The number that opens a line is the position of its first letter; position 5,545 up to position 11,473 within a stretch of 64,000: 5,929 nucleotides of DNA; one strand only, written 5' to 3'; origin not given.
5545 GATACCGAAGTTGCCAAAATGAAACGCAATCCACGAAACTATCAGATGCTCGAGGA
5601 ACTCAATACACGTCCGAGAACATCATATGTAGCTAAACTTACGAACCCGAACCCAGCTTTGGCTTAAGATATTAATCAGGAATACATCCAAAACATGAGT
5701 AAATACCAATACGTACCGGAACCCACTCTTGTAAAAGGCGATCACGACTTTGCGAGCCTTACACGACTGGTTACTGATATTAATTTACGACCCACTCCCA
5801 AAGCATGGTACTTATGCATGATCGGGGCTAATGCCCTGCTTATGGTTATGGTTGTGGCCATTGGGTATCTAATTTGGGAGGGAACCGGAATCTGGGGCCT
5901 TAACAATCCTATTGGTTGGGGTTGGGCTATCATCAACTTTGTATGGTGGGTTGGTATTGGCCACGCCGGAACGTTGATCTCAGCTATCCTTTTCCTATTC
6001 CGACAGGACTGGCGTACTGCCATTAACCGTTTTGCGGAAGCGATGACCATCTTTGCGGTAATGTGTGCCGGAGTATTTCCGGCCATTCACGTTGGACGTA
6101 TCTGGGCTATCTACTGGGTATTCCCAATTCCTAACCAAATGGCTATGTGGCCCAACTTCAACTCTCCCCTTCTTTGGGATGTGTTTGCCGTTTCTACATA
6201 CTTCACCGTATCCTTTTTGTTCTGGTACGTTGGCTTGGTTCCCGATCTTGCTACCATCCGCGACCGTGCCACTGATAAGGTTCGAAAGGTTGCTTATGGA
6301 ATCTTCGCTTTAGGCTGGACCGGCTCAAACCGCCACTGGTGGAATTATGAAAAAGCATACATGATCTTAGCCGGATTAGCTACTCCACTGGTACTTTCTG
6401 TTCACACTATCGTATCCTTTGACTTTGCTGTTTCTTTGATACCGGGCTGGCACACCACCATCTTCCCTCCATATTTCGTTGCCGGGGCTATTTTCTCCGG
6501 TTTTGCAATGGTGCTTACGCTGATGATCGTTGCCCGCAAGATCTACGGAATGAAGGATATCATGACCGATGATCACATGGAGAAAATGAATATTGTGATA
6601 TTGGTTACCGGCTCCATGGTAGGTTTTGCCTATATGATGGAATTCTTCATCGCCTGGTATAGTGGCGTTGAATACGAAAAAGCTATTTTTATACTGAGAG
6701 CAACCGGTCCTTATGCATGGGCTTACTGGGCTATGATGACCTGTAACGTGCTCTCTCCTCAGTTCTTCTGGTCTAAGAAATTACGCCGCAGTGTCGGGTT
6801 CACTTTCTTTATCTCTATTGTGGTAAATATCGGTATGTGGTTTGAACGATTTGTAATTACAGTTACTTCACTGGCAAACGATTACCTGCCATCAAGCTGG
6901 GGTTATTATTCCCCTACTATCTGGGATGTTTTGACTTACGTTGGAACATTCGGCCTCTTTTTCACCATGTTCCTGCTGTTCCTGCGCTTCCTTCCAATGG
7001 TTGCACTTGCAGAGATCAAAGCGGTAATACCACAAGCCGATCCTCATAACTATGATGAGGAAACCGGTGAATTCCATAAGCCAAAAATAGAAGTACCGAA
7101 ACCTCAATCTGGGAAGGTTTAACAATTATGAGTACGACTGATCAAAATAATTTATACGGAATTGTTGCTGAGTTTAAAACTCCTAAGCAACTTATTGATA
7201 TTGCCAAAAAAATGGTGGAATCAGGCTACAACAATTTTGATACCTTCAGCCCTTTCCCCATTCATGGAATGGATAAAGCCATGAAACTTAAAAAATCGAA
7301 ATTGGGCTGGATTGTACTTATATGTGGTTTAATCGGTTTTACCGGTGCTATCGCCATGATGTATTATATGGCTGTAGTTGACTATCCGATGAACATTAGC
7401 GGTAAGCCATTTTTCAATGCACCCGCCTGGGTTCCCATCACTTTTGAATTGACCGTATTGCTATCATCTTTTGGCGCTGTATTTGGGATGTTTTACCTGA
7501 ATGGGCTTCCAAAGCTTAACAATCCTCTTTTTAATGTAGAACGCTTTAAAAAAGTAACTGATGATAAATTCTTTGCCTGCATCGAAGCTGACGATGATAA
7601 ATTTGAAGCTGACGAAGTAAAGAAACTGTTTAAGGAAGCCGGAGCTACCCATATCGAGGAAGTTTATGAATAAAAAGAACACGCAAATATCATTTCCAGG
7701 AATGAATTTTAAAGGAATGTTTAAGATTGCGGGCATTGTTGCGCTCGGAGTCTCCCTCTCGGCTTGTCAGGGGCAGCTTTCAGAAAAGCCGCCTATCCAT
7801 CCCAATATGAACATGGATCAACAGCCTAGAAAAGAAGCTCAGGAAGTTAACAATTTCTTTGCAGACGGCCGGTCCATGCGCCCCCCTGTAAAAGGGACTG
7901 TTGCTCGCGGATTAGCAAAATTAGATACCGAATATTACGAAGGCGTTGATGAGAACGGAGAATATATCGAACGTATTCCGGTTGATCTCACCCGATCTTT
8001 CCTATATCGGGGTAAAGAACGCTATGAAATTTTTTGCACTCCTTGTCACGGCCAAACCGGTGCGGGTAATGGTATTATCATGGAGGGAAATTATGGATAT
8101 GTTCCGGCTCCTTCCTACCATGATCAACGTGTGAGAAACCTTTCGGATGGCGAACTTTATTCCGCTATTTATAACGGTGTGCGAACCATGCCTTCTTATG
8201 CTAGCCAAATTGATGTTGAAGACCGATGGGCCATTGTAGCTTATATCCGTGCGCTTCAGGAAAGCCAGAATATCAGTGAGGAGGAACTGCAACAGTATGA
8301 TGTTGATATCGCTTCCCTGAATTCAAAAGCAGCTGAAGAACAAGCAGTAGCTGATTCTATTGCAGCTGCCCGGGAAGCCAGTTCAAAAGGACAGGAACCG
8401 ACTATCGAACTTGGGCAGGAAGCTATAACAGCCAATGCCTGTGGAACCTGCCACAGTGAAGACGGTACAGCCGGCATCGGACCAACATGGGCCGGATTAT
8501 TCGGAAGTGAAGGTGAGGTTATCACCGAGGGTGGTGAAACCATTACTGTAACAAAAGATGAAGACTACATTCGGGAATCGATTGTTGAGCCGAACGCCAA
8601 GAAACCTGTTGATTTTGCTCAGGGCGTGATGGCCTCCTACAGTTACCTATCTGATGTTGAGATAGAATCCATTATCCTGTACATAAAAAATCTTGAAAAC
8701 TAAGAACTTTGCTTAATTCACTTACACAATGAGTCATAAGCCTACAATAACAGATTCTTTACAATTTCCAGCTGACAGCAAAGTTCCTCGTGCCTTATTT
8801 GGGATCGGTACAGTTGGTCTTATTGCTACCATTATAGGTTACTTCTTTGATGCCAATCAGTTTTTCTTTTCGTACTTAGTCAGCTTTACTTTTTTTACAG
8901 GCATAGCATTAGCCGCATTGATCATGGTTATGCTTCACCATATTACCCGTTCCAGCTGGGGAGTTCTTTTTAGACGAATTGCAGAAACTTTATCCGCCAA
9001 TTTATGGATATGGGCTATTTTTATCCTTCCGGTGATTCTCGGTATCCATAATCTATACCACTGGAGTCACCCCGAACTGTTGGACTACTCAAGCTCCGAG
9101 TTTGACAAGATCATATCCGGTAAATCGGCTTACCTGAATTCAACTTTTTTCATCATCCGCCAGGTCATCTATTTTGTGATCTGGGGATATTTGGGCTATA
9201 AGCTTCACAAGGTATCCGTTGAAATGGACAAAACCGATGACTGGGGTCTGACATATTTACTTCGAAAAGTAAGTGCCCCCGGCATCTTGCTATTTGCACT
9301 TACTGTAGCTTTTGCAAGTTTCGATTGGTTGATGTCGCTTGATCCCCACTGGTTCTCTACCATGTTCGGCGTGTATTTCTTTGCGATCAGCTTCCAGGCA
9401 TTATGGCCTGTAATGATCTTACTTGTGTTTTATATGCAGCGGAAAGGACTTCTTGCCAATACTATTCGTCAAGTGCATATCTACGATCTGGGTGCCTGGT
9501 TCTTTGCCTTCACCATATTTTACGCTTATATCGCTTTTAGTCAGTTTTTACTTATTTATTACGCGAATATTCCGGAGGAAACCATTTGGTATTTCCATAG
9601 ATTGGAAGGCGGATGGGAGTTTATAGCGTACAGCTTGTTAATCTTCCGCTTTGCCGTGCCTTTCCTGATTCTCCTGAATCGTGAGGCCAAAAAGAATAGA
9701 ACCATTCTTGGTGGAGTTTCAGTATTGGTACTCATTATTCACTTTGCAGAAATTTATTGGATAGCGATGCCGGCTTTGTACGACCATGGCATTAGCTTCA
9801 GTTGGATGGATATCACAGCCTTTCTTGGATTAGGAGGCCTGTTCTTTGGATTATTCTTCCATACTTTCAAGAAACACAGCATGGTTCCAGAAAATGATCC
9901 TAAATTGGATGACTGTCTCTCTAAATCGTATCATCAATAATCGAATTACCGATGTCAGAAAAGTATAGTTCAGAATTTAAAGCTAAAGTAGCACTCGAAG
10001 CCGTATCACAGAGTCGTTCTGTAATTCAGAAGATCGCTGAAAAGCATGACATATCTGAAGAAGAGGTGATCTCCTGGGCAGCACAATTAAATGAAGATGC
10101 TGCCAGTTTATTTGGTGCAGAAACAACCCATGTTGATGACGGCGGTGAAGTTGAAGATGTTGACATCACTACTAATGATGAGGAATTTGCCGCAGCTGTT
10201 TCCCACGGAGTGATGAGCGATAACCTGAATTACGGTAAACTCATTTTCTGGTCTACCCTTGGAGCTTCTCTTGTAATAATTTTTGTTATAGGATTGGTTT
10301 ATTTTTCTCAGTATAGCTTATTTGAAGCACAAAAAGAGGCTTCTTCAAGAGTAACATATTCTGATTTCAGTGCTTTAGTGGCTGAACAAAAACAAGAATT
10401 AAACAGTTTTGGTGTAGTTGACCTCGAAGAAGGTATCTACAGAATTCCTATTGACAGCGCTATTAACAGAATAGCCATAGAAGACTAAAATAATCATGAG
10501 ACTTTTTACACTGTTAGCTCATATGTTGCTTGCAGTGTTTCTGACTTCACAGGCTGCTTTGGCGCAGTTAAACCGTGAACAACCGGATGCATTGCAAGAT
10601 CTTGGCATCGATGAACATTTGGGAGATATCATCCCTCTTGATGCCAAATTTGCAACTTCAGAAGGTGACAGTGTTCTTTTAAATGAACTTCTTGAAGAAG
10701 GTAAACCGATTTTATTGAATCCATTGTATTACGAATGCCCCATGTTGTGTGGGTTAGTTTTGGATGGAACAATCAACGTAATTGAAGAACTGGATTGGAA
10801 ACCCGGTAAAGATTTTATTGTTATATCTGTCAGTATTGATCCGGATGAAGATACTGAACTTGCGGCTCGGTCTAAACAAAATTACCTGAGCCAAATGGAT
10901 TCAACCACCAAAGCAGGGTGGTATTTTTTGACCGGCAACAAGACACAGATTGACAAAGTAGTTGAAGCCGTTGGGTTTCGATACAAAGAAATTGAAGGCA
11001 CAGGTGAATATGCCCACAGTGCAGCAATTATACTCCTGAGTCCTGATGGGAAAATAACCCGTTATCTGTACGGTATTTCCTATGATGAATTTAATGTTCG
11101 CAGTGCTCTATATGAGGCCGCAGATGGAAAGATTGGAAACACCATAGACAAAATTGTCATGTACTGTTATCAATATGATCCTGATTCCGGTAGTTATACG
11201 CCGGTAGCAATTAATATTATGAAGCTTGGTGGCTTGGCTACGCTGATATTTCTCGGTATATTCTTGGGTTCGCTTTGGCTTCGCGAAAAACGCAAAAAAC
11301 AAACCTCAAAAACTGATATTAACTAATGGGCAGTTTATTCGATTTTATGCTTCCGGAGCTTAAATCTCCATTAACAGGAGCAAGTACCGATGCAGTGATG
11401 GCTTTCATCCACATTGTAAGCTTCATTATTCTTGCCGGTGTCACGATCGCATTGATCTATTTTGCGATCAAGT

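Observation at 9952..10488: Respiratory ActG-like subunit fused to a domesticated IS3-transposase helix-turn-helix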

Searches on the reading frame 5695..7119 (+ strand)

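Call 78: search_protein_families(library=pfam, proteins=[window:5695-7119:+], max_evalue=0.00001)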
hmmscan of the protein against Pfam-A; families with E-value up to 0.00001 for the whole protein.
window:5695-7119:+ (475 aa): 1 family
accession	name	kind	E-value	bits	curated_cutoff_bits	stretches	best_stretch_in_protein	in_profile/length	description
PF03916.19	NrfD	-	1.5e-25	90.9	25.8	1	69-392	5-308/313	Polysulphide reductase, NrfD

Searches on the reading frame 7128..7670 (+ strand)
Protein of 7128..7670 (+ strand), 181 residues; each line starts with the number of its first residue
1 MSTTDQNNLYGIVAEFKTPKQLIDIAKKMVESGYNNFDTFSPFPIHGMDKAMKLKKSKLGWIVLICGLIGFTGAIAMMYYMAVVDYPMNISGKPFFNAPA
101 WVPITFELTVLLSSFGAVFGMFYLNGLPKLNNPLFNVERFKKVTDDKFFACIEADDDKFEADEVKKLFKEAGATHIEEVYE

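Call 78: search_protein_families(library=pfam, proteins=[window:7128-7670:+], max_evalue=0.00001)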
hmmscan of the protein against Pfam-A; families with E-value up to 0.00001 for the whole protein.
window:7128-7670:+ (181 aa): 1 family
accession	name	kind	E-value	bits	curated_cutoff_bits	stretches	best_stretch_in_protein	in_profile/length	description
PF11821.13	ActD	-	8.8e-68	227.7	25.7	1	10-178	1-170/170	Alternative complex III, ActD subunit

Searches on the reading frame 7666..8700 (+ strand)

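Call 78: search_protein_families(library=pfam, proteins=[window:7666-8700:+], max_evalue=0.00001)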
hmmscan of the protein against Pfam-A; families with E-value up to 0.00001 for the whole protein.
window:7666-8700:+ (345 aa): 2 families
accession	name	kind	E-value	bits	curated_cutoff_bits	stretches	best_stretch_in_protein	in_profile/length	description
PF13442.11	Cytochrome_CBB3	-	1.4e-17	64.2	27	1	115-194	5-68/68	Cytochrome C oxidase, cbb3-type, subunit III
PF00034.26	Cytochrom_C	-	5e-13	50.6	21.3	0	115-197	3-89/90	Cytochrome c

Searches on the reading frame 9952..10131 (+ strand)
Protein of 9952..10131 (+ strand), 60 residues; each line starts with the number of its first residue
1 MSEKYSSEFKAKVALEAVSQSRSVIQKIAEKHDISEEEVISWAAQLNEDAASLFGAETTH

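Call 64: predict_structure(alignment_id=A3)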
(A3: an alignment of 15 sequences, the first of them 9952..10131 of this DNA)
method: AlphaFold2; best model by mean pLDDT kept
length: 60 residues; sequences in the alignment: 15
mean_pLDDT: 74.8   pTM: 0.53
mean pLDDT of the five models: 74.8, 74.1, 72.0, 70.9, 68.3
residues with pLDDT >= 90: 0; 70-90: 44; 50-70: 10; < 50: 6
segments of 3 or more residues with pLDDT < 50: 57-60
pLDDT, mean of each block of 10 residues (from residue 1): 69 81 82 86 79 52
secondary structure, 60 per line:
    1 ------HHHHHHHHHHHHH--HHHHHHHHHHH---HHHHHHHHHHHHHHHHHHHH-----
elements in order: H7-19 H22-32 H36-55

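Call 67: fold_search(model_id=the predicted structure, library=pdb)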
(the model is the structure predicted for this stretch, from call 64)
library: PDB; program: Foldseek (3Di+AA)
matches with E <= 10: 180; with E <= 0.001: 0
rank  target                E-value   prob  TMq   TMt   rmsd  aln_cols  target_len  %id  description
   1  4czd_B                1.6e+00  0.38  0.52  0.23   5.0        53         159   23  Sirohaem decarboxylase AhbA/B - an enzyme with structural homology to the Lrp/AsnC transcription factor family that is (released 2014-06-11)
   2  8a22_Yc               1.7e+00  0.77  0.72  0.30   2.6        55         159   22  Structure of the mitochondrial ribosome from Polytomella magna (released 2022-11-16)
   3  7q4n_C                1.7e+00  0.72  0.69  0.67   2.8        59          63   12  transcription factor CDX2 bound to hydroxymethylated DNA (released 2022-11-16)
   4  1hf0_A                1.7e+00  0.33  0.48  0.27   3.0        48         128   14  Crystal structure of the DNA-binding domain of Oct-1 bound to DNA as a dimer (released 2001-11-10)
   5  2da3_MODEL_1_A        1.8e+00  0.21  0.47  0.38   4.2        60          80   13  Solution structure of the third homeobox domain of AT-binding transcription factor 1 (ATBF1) (released 2006-06-13)
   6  1oct_C                2.0e+00  0.57  0.63  0.32   2.4        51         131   14  CRYSTAL STRUCTURE OF THE OCT-1 POU DOMAIN BOUND TO AN OCTAMER SITE: DNA RECOGNITION WITH TETHERED DNA-BINDING MODULES (released 1994-08-31)
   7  2ld5_MODEL_1_A        2.5e+00  0.28  0.50  0.46   4.1        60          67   15  Solution NMR-derived complex structure of Hoxa13 DNA binding domain bound to DNA (released 2011-08-10)
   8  9pfn_E                2.5e+00  0.28  0.47  0.25   2.7        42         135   17  Structure of POU2F3 POU domains bound to coactivator OCA-T2 and DNA (2.8 angstrom resolution) (released 2025-10-01)
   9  9pfo_A                2.6e+00  0.51  0.65  0.30   2.4        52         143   15  Structure of POU2F3 POU domains bound to coactivator OCA-T2 and DNA (2.1 angstrom resolution) (released 2025-10-01)
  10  1zlj_A                2.8e+00  0.16  0.44  0.40   5.7        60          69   15  Crystal Structure of the Mycobacterium tuberculosis Hypoxic Response Regulator DosR C-terminal Domain (released 2006-01-31)
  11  9pfo_M                3.0e+00  0.41  0.63  0.29   2.5        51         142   16  Structure of POU2F3 POU domains bound to coactivator OCA-T2 and DNA (2.1 angstrom resolution) (released 2025-10-01)
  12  4rbo_D                3.0e+00  0.38  0.61  0.66   2.8        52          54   15  Crystal structure of a Nanog homeobox (NANOG) from Homo sapiens at 3.30 A resolution (released 2014-10-01)
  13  4hob_C                3.0e+00  0.30  0.50  0.46   3.5        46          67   20  The crystal structure of the Zalpha domain from Cyprinid Herpes virus 3 (released 2013-09-11)
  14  9pfn_A                3.0e+00  0.25  0.48  0.24   2.7        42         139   17  Structure of POU2F3 POU domains bound to coactivator OCA-T2 and DNA (2.8 angstrom resolution) (released 2025-10-01)
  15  9d9v                  3.0e+00  0.23  0.52  0.50   4.1        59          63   20  X-Ray structure of ALX4 homeodomain (released 2025-04-09)
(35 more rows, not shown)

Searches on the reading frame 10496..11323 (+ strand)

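Call 78: search_protein_families(library=pfam, proteins=[window:10496-11323:+], max_evalue=0.00001)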
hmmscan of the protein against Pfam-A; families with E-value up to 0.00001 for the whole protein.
window:10496-11323:+ (276 aa): 1 family
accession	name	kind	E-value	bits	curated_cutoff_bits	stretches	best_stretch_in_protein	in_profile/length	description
PF02630.20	SCO1-SenC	-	9.7e-13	48.7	22.8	1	68-186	20-133/134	SCO1/SenC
